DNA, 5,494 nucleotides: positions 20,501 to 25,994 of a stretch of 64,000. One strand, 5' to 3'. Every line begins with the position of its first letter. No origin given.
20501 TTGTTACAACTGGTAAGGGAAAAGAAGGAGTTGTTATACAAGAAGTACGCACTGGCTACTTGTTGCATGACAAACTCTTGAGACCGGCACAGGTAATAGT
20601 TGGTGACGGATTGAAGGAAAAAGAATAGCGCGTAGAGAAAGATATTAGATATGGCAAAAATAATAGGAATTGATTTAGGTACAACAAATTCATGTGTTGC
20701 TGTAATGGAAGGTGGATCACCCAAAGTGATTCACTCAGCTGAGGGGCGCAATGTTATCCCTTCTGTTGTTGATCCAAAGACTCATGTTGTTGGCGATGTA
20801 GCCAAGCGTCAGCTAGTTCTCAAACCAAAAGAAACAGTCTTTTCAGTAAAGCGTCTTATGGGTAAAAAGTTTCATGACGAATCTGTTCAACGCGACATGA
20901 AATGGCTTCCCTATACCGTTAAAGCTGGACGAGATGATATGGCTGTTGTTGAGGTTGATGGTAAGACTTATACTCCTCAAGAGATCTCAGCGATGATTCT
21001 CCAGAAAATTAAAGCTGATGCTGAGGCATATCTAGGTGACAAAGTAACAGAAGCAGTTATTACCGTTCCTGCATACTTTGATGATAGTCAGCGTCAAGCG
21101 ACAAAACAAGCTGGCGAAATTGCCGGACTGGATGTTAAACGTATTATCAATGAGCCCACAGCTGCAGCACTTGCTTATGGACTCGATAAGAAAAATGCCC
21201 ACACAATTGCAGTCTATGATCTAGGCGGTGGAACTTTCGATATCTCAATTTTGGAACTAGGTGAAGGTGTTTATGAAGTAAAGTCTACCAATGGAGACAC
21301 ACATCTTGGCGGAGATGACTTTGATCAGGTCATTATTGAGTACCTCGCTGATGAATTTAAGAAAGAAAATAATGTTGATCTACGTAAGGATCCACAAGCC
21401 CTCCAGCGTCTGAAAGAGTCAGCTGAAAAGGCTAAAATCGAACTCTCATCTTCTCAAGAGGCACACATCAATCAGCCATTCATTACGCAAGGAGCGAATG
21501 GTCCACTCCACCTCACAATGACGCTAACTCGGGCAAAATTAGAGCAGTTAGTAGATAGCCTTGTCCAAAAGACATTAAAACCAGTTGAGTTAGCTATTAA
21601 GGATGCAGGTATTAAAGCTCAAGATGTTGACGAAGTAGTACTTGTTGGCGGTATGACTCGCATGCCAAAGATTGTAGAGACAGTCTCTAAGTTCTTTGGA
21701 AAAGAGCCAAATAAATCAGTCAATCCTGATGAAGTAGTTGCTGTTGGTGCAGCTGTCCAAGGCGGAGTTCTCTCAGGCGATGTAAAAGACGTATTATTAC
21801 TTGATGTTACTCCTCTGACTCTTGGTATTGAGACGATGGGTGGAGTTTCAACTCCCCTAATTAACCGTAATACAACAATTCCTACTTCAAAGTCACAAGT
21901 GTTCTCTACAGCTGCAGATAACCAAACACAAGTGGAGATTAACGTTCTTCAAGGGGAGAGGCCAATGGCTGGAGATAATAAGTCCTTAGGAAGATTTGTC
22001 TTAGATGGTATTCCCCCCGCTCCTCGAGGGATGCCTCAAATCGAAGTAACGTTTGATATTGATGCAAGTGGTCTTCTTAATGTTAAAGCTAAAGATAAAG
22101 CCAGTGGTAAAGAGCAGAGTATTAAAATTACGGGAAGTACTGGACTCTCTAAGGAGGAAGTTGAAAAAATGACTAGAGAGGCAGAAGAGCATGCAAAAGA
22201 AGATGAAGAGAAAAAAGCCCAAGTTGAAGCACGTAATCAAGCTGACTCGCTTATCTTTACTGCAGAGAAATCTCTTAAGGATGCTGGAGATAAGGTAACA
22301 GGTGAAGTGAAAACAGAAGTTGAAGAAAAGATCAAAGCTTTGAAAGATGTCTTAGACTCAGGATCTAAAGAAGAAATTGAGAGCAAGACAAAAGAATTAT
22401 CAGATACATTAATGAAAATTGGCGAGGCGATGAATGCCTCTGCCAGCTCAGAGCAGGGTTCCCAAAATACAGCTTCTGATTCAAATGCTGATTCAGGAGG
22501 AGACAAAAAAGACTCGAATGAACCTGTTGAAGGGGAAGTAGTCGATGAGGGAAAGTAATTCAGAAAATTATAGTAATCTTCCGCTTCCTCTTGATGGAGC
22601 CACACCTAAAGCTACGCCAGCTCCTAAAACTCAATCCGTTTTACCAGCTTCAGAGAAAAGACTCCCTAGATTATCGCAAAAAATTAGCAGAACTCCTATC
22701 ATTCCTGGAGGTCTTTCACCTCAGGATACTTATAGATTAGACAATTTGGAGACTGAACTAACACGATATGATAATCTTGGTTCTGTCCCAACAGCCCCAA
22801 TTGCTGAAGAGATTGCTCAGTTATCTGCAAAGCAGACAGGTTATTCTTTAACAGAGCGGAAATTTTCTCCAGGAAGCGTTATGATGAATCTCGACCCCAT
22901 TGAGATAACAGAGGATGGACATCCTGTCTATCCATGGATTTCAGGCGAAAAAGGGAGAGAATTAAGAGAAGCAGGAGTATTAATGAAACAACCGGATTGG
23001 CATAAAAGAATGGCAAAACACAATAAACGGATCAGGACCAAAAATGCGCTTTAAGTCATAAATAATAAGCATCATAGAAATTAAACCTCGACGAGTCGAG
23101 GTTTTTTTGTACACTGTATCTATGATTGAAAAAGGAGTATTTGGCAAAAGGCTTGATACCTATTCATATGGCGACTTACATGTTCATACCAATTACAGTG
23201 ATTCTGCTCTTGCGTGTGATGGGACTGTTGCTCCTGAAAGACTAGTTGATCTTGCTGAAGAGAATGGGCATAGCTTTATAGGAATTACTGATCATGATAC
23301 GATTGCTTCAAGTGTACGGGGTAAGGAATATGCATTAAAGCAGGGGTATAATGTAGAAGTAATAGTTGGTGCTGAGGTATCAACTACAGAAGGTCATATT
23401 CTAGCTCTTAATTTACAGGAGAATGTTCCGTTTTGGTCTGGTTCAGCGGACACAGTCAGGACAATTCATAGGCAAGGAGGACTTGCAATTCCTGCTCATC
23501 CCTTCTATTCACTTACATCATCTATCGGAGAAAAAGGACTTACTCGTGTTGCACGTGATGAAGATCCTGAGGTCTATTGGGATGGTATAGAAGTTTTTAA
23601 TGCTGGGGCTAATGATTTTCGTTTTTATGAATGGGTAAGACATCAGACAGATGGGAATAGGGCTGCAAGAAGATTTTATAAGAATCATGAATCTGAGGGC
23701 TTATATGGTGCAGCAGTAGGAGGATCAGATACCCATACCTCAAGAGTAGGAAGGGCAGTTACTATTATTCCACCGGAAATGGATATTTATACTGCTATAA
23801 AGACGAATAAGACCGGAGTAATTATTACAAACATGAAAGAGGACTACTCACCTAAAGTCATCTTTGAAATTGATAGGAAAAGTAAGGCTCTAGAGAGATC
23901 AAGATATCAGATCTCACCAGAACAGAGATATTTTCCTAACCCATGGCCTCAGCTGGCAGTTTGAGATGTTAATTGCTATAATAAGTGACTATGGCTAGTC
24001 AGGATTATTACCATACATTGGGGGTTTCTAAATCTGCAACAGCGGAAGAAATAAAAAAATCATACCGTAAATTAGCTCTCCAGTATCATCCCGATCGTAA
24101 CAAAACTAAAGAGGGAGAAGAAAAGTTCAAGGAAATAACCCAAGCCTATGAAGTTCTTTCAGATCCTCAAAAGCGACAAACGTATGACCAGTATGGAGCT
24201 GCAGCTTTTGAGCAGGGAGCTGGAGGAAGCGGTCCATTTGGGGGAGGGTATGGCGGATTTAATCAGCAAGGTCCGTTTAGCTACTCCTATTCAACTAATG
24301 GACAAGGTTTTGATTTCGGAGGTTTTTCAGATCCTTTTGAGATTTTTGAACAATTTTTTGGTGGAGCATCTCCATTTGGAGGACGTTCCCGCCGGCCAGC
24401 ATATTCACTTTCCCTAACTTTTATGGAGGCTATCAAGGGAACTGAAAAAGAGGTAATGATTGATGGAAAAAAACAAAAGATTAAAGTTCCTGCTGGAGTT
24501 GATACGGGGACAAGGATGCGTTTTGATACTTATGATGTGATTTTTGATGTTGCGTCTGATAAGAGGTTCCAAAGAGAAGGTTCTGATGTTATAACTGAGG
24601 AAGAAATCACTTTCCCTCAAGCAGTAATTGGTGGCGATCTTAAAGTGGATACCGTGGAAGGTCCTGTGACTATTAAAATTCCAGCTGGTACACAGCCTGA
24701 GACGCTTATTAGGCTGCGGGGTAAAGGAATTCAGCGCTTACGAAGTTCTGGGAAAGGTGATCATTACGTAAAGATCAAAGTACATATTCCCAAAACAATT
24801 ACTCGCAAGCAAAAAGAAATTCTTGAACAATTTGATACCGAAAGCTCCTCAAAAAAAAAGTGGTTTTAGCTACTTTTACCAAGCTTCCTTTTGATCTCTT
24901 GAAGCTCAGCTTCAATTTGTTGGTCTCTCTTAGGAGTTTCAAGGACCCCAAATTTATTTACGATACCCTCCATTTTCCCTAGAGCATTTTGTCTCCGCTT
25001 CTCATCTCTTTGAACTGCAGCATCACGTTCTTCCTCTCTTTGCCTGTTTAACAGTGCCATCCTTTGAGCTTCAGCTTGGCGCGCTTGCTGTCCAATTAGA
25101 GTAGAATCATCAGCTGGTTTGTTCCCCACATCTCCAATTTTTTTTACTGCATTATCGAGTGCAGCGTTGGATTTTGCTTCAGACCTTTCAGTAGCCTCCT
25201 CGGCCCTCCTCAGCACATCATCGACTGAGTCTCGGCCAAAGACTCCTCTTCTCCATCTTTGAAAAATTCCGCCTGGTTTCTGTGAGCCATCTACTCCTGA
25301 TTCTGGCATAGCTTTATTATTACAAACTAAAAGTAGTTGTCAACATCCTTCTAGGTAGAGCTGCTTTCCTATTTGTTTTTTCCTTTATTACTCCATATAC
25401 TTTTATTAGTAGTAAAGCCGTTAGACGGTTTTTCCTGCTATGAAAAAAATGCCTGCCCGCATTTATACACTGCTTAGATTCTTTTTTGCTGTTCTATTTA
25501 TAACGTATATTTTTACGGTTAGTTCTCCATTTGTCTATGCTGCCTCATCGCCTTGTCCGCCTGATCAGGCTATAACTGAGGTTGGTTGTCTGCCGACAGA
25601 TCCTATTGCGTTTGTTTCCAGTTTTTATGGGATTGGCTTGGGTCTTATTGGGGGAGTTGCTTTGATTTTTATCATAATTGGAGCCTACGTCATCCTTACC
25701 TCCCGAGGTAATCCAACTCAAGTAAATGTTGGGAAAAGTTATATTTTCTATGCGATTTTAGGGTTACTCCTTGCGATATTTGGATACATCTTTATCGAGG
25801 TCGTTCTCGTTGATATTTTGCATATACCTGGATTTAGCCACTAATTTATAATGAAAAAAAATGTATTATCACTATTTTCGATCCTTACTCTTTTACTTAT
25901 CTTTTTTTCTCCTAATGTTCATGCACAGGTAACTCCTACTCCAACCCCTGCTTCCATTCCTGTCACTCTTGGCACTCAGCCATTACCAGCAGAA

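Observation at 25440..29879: Pilin-like secreted 2-TM protein followed by a giant VirB6/TrbL-like membrane protein with a twofold repetitive extracytoplasmic tail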

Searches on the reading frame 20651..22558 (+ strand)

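Call 4: search_protein_families(library=pfam, proteins=[window:20651-22558:+], max_evalue=0.1)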
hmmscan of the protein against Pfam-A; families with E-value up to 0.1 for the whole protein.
window:20651-22558:+ (635 aa): 7 families
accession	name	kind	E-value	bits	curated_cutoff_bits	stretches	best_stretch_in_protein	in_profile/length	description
PF00012.26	HSP70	-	3.7e-259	861.4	20.6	1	4-594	1-597/599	Hsp70 protein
PF06723.19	MreB_Mbl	-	2.6e-16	59.8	27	1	117-368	78-316/327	MreB/Mbl protein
PF14450.12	FtsA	-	0.023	15.5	31.8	0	189-353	3-112/127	Cell division protein FtsA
PF02782.22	FGGY_C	-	0.033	14.4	27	1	307-373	145-196/198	FGGY family of carbohydrate kinases, C-terminal domain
PF24828.1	DUF7713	-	0.045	13.8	24.1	0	93-116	28-51/68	Domain of unknown function (DUF7713)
PF17376.7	DUF5398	-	0.066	14.1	28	1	528-577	10-58/80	Family of unknown function (DUF5398)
PF17651.6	Raco_middle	-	0.077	13.1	26.8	0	294-341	52-98/163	RACo middle region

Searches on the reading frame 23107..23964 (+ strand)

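Call 4: search_protein_families(library=pfam, proteins=[window:23107-23964:+], max_evalue=0.1)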
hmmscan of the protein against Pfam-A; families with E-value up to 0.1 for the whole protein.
window:23107-23964:+ (285 aa): 2 families
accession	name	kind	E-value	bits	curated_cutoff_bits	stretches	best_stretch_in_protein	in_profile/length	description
PF02811.25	PHP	-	1.5e-10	42.1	26.4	1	23-97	1-74/164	PHP domain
PF13263.12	PHP_C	-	0.015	15.3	21.3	1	202-233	17-53/56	PHP-associated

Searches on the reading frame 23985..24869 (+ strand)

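Call 4: search_protein_families(library=pfam, proteins=[window:23985-24869:+], max_evalue=0.1)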
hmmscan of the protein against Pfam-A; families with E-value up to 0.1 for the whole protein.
window:23985-24869:+ (294 aa): 2 families
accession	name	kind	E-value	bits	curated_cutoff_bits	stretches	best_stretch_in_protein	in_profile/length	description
PF01556.23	DnaJ_C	-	2.1e-32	112.7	26.6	1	140-269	3-152/152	DnaJ C terminal domain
PF00226.36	DnaJ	-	8.5e-29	99.9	27.8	1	7-68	1-63/63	DnaJ domain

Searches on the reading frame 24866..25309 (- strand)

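Call 4: search_protein_families(library=pfam, proteins=[window:24866-25309:-], max_evalue=0.1)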
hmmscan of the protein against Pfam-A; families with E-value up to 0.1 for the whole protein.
window:24866-25309:- (147 aa): 1 family
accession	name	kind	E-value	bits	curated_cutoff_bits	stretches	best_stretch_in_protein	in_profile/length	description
PF13086.12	AAA_11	-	0.034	14.4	27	1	45-119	59-142/257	AAA domain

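Call 38: search_protein_families(library=ncbifam, proteins=[window:24866-25309:-], max_evalue=0.01)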
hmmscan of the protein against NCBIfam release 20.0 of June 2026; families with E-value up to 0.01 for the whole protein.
window:24866-25309:- (147 aa): 0 families

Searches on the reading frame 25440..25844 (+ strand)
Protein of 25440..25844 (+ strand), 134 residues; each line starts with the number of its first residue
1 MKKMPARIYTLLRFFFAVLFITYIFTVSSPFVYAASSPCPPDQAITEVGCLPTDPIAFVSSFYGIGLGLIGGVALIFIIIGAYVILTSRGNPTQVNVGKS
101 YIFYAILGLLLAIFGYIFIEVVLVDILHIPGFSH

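Call 3: search_protein_families(library=pfam, proteins=[window:25440-25844:+], max_evalue=0.1)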
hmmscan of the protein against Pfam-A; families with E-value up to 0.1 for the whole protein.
window:25440-25844:+ (134 aa): 3 families
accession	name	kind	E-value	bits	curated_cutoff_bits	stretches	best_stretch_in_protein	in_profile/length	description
PF18895.5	T4SS_pilin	-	0.0016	18.9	26.6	1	68-114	18-63/71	Type IV secretion system pilin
PF15055.12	DMAC1_Dmo2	-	0.027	15.1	27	1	69-109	7-42/47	DMAC1/Dmo2-like domain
PF24357.1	TMD0_ABC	-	0.03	14.9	27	1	70-123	30-82/159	ABC transporter TMD0 domain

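Call 38: search_protein_families(library=ncbifam, proteins=[window:25440-25844:+], max_evalue=0.01)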
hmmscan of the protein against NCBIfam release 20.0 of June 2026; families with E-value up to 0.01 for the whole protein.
window:25440-25844:+ (134 aa): 1 family
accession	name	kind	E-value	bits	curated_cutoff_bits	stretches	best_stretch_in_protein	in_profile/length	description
NF045849.1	ICE_MMCAP2_0565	equivalog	2.5e-05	23.9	40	1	58-124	12-78/80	Mbov_0395 family pilin-like conjugal transfer protein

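Call 51: search_protein_families(library=pfam, alignment_id=A3, max_evalue=0.01)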
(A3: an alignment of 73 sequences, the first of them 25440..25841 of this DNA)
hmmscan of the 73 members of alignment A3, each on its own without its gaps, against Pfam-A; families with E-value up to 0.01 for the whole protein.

A. member 1, window:25440-25841:+ (134 aa): 1 family
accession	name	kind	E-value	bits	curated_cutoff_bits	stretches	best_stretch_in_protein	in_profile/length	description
PF18895.5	T4SS_pilin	-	0.0016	18.9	26.6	1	68-114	18-63/71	Type IV secretion system pilin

B. families by the number of members that match (of 73 scanned): 8 families
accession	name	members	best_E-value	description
PF18895.5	T4SS_pilin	70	2.5e-08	Type IV secretion system pilin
PF19607.4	DUF6112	8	0.00052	Family of unknown function (DUF6112)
PF06800.18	Sugar_transport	4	0.0018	Sugar transport protein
PF04956.18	TrbC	1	0.0032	TrbC/VIRB2 pilin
PF00001.26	7tm_1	1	0.0063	7 transmembrane receptor (rhodopsin family)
PF01554.23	MatE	1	0.0074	MatE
PF00324.27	AA_permease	1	0.0099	Amino acid permease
PF00746.26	Gram_pos_anchor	1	0.0099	LPXTG cell wall anchor motif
